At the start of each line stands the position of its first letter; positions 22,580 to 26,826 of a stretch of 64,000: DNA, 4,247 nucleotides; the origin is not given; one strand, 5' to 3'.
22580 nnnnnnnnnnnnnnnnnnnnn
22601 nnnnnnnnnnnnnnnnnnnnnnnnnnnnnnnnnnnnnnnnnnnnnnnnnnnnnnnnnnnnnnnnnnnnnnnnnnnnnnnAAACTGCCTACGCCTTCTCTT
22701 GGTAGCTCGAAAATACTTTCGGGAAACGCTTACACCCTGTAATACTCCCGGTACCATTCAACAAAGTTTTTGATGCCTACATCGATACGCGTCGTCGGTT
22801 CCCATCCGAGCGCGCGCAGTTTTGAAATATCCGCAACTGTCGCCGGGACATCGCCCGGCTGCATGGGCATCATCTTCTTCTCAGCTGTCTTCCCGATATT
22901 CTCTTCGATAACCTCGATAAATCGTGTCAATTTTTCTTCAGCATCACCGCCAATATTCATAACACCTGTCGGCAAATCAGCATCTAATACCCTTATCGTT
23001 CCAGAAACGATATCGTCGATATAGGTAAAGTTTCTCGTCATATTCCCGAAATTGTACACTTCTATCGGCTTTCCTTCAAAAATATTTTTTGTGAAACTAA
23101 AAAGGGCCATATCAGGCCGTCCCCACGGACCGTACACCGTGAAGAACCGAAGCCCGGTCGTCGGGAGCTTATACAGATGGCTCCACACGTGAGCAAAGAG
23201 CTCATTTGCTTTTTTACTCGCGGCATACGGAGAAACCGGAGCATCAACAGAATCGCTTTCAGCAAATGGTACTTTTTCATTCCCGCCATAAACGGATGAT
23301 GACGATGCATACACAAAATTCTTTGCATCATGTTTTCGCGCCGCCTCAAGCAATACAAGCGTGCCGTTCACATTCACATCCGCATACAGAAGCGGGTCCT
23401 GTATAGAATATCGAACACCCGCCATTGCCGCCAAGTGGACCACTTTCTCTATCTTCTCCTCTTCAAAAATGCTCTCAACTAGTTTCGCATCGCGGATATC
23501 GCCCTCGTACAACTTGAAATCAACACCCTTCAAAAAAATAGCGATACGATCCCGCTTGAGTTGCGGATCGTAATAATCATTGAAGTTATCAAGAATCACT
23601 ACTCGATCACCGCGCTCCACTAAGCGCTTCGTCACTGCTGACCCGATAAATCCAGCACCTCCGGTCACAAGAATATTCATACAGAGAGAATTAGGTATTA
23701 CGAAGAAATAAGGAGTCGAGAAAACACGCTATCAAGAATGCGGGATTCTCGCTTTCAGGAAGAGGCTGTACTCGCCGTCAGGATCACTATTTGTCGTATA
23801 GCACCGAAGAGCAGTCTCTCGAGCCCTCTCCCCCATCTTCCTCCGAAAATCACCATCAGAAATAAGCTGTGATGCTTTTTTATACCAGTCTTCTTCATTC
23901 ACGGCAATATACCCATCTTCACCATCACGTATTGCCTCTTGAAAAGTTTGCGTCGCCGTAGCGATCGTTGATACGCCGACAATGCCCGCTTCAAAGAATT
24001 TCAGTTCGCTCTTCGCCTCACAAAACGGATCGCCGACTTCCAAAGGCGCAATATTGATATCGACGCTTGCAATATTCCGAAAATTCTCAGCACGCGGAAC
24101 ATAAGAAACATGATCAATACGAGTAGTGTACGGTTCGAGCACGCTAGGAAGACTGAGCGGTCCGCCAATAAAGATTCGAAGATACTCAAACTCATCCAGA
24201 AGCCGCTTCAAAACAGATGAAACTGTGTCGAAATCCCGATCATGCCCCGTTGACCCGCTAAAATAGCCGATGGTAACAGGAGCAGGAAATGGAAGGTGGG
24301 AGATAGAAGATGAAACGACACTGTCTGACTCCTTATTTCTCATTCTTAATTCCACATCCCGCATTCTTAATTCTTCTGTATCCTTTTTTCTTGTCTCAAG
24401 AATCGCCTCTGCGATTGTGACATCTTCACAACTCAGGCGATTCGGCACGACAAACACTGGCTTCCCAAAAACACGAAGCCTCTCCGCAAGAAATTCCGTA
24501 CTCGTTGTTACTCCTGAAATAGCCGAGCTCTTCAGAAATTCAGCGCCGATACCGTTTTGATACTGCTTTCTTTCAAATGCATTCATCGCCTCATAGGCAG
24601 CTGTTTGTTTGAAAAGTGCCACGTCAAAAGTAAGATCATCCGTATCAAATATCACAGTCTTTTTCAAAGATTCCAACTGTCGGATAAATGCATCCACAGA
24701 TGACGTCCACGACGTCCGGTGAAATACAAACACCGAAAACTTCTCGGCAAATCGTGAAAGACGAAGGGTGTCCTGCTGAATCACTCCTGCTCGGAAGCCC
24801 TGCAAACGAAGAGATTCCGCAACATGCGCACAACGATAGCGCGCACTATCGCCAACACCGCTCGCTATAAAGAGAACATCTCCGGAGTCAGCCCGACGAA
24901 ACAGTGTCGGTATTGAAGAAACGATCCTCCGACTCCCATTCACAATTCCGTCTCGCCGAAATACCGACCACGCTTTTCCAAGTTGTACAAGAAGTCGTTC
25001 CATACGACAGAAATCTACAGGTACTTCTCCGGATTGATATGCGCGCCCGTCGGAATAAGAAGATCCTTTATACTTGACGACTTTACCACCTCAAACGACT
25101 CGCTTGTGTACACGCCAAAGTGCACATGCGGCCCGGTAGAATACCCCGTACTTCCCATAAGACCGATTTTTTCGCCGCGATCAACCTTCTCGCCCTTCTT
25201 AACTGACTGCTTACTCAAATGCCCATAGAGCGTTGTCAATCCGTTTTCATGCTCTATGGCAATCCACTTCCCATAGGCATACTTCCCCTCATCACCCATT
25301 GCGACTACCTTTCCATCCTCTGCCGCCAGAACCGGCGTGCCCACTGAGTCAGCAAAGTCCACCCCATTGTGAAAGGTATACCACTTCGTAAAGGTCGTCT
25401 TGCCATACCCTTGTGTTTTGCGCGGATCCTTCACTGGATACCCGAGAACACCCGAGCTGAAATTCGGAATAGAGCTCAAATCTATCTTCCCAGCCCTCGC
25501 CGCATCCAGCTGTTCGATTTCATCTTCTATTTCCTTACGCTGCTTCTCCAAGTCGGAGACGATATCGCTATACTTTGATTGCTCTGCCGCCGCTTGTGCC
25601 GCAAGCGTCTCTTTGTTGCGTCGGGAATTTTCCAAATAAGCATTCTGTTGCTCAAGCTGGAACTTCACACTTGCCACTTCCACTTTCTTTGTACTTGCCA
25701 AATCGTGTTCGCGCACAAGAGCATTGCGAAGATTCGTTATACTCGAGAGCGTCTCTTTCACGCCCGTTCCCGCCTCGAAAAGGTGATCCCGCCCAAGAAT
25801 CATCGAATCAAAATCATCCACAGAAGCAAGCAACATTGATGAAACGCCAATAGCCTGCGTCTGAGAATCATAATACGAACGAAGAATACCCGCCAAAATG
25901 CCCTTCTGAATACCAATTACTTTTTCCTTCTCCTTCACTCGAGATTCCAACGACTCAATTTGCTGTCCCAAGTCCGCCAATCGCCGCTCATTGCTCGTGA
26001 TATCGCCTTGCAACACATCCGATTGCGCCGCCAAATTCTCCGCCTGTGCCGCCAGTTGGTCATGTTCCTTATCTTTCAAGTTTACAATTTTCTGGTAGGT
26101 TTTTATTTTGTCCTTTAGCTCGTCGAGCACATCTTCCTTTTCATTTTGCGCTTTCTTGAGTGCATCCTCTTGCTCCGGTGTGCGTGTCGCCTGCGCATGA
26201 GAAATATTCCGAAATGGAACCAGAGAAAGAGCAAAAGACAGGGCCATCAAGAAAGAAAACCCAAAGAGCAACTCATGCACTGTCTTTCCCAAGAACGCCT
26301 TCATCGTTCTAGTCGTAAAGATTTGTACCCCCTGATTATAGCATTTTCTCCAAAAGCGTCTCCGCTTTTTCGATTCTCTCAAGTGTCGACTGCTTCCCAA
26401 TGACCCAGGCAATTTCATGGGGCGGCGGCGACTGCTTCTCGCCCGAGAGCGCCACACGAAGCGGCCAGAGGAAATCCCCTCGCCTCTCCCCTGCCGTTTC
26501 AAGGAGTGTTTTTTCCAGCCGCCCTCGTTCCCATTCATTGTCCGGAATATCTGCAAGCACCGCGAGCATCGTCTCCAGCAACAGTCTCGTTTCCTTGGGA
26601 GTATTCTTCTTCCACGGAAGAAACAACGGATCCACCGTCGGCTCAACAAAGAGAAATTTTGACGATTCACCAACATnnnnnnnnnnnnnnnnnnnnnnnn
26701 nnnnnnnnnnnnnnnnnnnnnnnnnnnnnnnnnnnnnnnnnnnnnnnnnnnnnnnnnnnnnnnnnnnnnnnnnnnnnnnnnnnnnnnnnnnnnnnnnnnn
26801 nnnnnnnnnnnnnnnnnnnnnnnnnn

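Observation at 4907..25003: Large surface-glycan locus encoding fucose, uronic-acid amidation and multiple methylation steps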

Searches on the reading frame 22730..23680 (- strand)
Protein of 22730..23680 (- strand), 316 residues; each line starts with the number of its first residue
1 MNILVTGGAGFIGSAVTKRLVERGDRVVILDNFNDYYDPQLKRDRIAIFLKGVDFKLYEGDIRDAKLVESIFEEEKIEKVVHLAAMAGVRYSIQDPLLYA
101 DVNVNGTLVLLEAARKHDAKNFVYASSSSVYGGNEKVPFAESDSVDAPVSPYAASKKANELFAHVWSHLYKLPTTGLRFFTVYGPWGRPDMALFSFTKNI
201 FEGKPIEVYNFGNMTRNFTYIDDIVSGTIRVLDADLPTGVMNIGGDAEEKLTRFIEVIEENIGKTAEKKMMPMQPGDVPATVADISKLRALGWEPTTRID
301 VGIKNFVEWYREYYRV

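Call 5: search_protein_families(library=pfam, proteins=[window:22730-23680:-], max_evalue=0.001)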
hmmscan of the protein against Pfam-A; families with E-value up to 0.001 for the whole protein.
window:22730-23680:- (316 aa): 9 families
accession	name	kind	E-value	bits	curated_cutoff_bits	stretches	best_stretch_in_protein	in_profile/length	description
PF01370.27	Epimerase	-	2.3e-58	197.9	20.9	1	3-244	1-240/240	NAD dependent epimerase/dehydratase family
PF16363.11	GDP_Man_Dehyd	-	2.5e-58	198.6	27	1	4-305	1-331/332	GDP-mannose 4,6 dehydratase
PF01073.25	3Beta_HSD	-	1.3e-20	74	22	1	4-226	1-223/280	3-beta hydroxysteroid dehydrogenase/isomerase family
PF04321.23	RmlD_sub_bind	-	5.1e-19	68.9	27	1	1-278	1-246/287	RmlD substrate binding domain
PF02719.21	Polysacc_synt_2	-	8.8e-16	58.4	20.2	1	3-222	1-207/293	Polysaccharide biosynthesis protein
PF08659.16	KR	-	3.1e-09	37.4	22.6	1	3-136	3-146/180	KR domain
PF07993.18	NAD_binding_4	-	1.3e-08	34.8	20.1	1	5-160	1-185/258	Male sterility protein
PF00106.31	adh_short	-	5.4e-07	29.7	26.6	1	3-168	3-165/195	short chain dehydrogenase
PF13460.12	NAD_binding_10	-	0.00034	21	27.2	0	7-159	1-127/184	NAD(P)H-binding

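Call 8: search_protein_families(library=ncbifam, proteins=[window:22730-23680:-], max_evalue=0.001)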
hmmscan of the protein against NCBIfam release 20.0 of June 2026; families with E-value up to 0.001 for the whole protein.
window:22730-23680:- (316 aa): 55 families (the best 25 are shown)
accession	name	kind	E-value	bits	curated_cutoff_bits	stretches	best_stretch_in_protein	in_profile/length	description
TIGR01181.1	dTDP_gluc_dehyt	equivalog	2.2e-54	184.7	365.1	1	2-312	1-313/321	dTDP-glucose 4,6-dehydratase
TIGR01179.1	galE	equivalog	4.8e-51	173.5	262.3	2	2-184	1-178/332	UDP-glucose 4-epimerase GalE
TIGR04180.1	EDH_00030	hypoth_equivalog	1e-43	149.5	475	1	3-295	1-294/297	NAD-dependent 4,6-dehydratase LegB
NF007956.0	PRK10675.1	subfamily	2.2e-42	145.4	394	1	1-160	1-157/338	UDP-glucose 4-epimerase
TIGR02197.1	heptose_epim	equivalog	1.1e-37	129.9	274.6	1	3-311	1-314/316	ADP-glyceromanno-heptose 6-epimerase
NF011728.1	PRK15181.1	equivalog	3.4e-37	128.2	760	1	3-312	18-339/348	Vi polysaccharide biosynthesis UDP-N-acetylglucosaminuronic acid C-4 epimerase TviC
NF007582.0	PRK10217.1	equivalog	6.9e-36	124.1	698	1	2-310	3-331/355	dTDP-glucose 4,6-dehydratase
NF007490.0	PRK10084.1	subfamily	1.5e-35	122.9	649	1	1-311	1-335/361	dTDP-glucose 4,6-dehydratase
TIGR02622.1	CDP_4_6_dhtase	equivalog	1e-22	80.8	278.45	1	2-170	6-172/352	CDP-glucose 4,6-dehydratase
NF043036.1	ErythonDh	equivalog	3.3e-22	79.1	325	1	1-201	1-198/321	D-erythronate dehydrogenase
NF047922.1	GDPFucSynFcl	equivalog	4.8e-20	72.2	500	1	59-312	36-303/308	GDP-L-fucose synthase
NF042422.1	oxyalk_red_OleD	equivalog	9.8e-18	64.6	580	1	1-234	1-217/329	2-alkyl-3-oxoalkanoate reductase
NF008872.0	PRK11908.1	equivalog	1.4e-17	63.8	294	1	2-312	3-337/349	bifunctional UDP-4-keto-pentose/UDP-xylose synthase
TIGR03466.1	HpnA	hypoth_equivalog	4e-17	62.1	367.65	1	2-299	2-282/327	hopanoid-associated sugar epimerase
NF008360.0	PRK11150.1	equivalog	9.3e-17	61.2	452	1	3-310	2-306/310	ADP-glyceromanno-heptose 6-epimerase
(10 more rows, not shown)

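Call 20: search_solved_structures(query=window:22730-23680:-, max_evalue=1e-20)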
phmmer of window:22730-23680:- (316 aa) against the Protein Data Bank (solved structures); distinct sequences matched with E-value up to 1e-20: 74 (the best 60 are shown).
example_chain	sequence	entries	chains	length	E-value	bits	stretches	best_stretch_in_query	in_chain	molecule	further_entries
5u4q_A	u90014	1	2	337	1.1e-103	350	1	1-316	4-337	dTDP-glucose 4,6-dehydratase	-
4zrm_A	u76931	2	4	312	3.4e-49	171.1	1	1-312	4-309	UDP-glucose 4-epimerase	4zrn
6zl6_A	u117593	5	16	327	2.5e-48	168.2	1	1-315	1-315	Epimerase domain-containing protein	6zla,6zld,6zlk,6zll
6zlj_A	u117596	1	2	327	9e-48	166.4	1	1-315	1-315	Epimerase domain-containing protein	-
7ys8_A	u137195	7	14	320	3.3e-43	151.4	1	1-312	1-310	UDP-glucose 4-epimerase | UDP-glucose 4-epimerase along with EC 5.1.3.2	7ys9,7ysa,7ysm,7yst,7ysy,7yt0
10ke_A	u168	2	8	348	1.8e-41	145.7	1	4-315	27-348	Capsular polysaccharide biosynthesis protein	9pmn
2p5u_A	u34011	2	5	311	1.9e-40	142.3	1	1-311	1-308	UDP-glucose 4-epimerase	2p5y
1sb8_A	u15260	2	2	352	5.2e-40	140.9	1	4-312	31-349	wbpP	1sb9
3ruc_A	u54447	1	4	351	6.1e-39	137.4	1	4-313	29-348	WbgU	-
6dnt_A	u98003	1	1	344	6.2e-39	137.4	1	2-310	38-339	NAD-dependent epimerase/dehydratase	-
3ru7_A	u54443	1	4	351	4.1e-38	134.7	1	4-313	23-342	WbgU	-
3ru9_A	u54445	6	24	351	4.2e-38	134.7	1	4-313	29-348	WbgU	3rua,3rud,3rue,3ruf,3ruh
3lu1_A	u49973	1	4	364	4.7e-38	134.5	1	4-313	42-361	WbgU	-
1lrk_A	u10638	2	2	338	2.1e-36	129.1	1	1-310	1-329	UDP-glucose 4-epimerase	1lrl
1lrj_A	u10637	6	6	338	2.9e-36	128.6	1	1-310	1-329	UDP-glucose 4-epimerase | UDP-GALACTOSE 4-EPIMERASE | UDP-GALACTOSE-4-EPIMERASE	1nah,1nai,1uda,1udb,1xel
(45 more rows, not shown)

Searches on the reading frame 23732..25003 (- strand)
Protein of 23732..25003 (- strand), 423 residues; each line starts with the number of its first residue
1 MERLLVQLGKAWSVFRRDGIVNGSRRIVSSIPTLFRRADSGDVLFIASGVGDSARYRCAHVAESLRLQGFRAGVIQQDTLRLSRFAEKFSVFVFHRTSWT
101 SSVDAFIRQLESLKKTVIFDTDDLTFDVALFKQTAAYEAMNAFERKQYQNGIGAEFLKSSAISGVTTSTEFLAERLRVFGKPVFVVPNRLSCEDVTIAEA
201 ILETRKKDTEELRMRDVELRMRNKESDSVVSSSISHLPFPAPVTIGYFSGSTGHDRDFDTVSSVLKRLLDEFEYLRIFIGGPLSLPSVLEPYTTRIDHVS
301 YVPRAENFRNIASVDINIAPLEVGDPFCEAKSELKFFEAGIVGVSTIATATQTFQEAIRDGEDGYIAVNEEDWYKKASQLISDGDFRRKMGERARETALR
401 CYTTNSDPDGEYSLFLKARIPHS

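Call 5: search_protein_families(library=pfam, proteins=[window:23732-25003:-], max_evalue=0.001)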
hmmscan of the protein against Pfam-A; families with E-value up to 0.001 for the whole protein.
window:23732-25003:- (423 aa): 3 families
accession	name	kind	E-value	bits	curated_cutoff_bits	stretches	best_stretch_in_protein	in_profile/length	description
PF13524.12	Glyco_trans_1_2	-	1.6e-07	31.8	25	1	268-404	9-135/144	Glycosyl transferase-like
PF13692.12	Glyco_trans_1_4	-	4.3e-07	30.7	27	1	261-383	20-142/142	Glycosyl transferases group 1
PF00534.26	Glycos_transf_1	-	8.7e-07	29.1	26.4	1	336-396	109-171/172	Glycosyl transferases group 1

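Call 8: search_protein_families(library=ncbifam, proteins=[window:23732-25003:-], max_evalue=0.001)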
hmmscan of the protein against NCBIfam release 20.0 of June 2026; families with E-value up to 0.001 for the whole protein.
window:23732-25003:- (423 aa): 2 families
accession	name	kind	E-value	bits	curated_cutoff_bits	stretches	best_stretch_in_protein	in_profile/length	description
NF038229.1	Glyco4_Geo_Pelo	equivalog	0.00031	19.9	400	1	337-407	255-325/338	GPMC system family 4 glycosyltransferase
TIGR03999.1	thiol_BshA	equivalog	0.00054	19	273.7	1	335-405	288-360/375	N-acetyl-alpha-D-glucosaminyl L-malate synthase BshA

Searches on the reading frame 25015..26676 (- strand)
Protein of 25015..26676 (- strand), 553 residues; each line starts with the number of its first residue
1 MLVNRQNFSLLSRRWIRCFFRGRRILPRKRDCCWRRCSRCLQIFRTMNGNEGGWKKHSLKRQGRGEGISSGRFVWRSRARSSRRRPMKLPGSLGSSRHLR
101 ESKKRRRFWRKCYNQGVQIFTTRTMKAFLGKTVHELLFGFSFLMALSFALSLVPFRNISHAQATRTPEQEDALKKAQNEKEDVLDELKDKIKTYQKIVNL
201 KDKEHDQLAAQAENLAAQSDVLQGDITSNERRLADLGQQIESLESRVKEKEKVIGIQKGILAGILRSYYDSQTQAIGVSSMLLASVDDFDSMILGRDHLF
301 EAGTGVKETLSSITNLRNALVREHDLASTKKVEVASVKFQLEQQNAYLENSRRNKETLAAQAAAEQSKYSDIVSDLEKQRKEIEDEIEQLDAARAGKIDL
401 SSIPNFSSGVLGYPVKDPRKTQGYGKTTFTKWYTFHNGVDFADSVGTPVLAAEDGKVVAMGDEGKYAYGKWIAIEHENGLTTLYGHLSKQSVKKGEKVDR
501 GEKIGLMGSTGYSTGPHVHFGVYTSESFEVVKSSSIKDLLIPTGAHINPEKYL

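Call 5: search_protein_families(library=pfam, proteins=[window:25015-26676:-], max_evalue=0.001)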
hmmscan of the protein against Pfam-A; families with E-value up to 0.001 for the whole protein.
window:25015-26676:- (553 aa): 2 families
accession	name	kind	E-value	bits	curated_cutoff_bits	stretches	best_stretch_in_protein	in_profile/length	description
PF01551.29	Peptidase_M23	-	9.9e-32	109.4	28.7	1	435-525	2-90/96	Peptidase family M23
PF08614.16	ATG16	-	0.00096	19.8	33.7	1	163-253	48-145/200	Autophagy protein 16 (ATG16)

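Call 8: search_protein_families(library=ncbifam, proteins=[window:25015-26676:-], max_evalue=0.001)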
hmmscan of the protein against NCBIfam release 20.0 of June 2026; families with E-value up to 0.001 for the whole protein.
window:25015-26676:- (553 aa): 19 families
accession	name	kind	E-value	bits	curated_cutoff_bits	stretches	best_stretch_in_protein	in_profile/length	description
NF008652.0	PRK11649.1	equivalog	2.4e-25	89.1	341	1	434-525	311-400/439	murein DD-endopeptidase MepM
NF053825.1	PdgNdpepShyA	equivalog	2.7e-25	88.9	700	1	429-522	289-380/425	peptidoglycan DD-endopeptidase ShyA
NF052530.1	Heli_ShapePgp3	exception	4.8e-23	81.6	300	1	421-524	150-253/270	peptidoglycan metallopeptidase Pgp3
NF052336.1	PdgHdaseHSB100310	equivalog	1.7e-21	76.9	500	1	433-532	54-151/316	peptidoglycan hydrolase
NF052529.1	PG_M23_Pgp6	exception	4.9e-20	71.6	600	1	370-523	261-420/452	peptidoglycan metallopeptidase Pgp6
NF053824.1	PdgNdpepShyC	equivalog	1.9e-18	66.6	700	1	434-521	294-379/429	peptidoglycan DD-endopeptidase ShyC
NF041208.1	celldiv_DipM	equivalog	2.7e-17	63.1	740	1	434-524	317-406/419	cell division endopeptidase DipM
NF050804.1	CellDivDipMCaul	equivalog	6.7e-15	54.9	900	1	437-522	529-613/634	cell division endopeptidase DipM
NF047755.1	LIC_10271_M23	exception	9e-14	51.7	180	1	426-507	106-186/207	LIC_10271 family cell wall hydrolase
NF040883.1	amid_act_ActS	equivalog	2.1e-13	50.1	375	1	436-521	136-219/242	amidase activator ActS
NF004799.0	PRK06148.1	subfamily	3.9e-12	45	1128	1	422-527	426-542/1015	hypothetical protein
NF053738.1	S2SprSpoIIQBc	equivalog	1.7e-11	44.2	250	1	425-523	111-211/232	stage II sporulation protein SpoIIQ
NF008123.1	PRK10871.1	equivalog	1.7e-10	40.8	311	1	436-522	265-349/365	murein hydrolase activator NlpD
NF047657.1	CellWlHdaseLepto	equivalog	2.1e-09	37.2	400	1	407-509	102-199/221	hypothetical protein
NF008644.1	PRK11637.1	equivalog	4.4e-07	29.2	270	1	437-522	287-370/385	murein hydrolase activator EnvC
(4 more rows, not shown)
